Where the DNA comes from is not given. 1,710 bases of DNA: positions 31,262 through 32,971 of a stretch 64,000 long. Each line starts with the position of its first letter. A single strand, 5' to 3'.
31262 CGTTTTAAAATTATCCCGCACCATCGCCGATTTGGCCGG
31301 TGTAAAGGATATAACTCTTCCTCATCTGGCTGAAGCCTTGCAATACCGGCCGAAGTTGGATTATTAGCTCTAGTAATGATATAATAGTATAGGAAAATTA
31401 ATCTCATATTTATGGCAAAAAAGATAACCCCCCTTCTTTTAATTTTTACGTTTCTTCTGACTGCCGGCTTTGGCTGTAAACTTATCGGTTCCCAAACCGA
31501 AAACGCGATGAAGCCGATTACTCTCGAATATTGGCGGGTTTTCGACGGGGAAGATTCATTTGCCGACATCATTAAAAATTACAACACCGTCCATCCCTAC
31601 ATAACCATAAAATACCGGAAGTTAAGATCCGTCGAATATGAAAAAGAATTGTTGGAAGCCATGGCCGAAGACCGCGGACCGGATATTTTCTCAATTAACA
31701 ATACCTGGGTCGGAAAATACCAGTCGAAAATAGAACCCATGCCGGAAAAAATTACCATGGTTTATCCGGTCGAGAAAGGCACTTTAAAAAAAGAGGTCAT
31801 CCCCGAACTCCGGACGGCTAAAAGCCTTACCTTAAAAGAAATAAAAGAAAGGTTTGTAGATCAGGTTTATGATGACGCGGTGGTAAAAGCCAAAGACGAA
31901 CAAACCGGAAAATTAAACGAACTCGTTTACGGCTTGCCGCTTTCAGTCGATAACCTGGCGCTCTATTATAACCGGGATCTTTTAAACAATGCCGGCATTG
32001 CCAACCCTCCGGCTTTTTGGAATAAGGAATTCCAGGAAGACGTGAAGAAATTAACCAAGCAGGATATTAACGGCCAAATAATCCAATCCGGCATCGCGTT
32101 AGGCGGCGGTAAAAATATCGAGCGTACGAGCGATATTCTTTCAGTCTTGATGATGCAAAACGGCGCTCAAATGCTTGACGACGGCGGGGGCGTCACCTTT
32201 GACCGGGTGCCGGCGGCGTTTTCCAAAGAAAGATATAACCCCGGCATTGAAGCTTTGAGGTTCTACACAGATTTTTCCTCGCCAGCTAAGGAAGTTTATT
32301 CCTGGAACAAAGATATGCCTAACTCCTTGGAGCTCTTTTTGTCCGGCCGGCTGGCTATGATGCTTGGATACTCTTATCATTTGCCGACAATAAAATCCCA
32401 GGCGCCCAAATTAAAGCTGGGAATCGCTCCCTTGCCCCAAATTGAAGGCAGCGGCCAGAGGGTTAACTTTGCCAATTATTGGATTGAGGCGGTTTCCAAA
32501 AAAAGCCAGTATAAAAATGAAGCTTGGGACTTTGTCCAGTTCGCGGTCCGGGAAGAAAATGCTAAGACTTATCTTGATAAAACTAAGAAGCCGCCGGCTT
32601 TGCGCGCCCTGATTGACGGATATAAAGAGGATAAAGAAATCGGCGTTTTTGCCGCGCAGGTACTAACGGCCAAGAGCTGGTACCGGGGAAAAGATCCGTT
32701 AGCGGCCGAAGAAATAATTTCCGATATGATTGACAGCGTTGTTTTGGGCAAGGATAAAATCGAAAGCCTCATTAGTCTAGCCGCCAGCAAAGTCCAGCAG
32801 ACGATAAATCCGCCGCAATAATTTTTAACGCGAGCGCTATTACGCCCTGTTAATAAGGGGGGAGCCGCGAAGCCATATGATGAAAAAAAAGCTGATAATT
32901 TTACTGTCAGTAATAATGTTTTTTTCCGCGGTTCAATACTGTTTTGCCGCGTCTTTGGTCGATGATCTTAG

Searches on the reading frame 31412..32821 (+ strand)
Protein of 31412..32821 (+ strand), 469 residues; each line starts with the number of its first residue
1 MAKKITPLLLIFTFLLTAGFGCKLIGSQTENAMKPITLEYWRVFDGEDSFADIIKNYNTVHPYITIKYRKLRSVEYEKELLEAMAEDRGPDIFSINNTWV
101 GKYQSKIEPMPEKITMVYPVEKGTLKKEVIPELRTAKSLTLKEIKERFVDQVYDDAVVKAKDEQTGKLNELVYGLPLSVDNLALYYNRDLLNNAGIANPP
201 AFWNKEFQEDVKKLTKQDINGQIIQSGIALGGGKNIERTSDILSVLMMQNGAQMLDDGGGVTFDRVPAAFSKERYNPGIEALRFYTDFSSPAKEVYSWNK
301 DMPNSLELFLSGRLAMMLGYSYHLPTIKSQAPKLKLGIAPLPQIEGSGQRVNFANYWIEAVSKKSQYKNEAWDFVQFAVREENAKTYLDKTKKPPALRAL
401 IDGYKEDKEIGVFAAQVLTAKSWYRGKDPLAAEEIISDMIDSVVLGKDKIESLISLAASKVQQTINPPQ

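Call 60: find_encoding_contigs(protein=window:31412-32821:+, flank=10000, max_places=1)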
Protein window:31412-32821:+ (469 aa): 3 contigs read that carry it; 1 place shown.
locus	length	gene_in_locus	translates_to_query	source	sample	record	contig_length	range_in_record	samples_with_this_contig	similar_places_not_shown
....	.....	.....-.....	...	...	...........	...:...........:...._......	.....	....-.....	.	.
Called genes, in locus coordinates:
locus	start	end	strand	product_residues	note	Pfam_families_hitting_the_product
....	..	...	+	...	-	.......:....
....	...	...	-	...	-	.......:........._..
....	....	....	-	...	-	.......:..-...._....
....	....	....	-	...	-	-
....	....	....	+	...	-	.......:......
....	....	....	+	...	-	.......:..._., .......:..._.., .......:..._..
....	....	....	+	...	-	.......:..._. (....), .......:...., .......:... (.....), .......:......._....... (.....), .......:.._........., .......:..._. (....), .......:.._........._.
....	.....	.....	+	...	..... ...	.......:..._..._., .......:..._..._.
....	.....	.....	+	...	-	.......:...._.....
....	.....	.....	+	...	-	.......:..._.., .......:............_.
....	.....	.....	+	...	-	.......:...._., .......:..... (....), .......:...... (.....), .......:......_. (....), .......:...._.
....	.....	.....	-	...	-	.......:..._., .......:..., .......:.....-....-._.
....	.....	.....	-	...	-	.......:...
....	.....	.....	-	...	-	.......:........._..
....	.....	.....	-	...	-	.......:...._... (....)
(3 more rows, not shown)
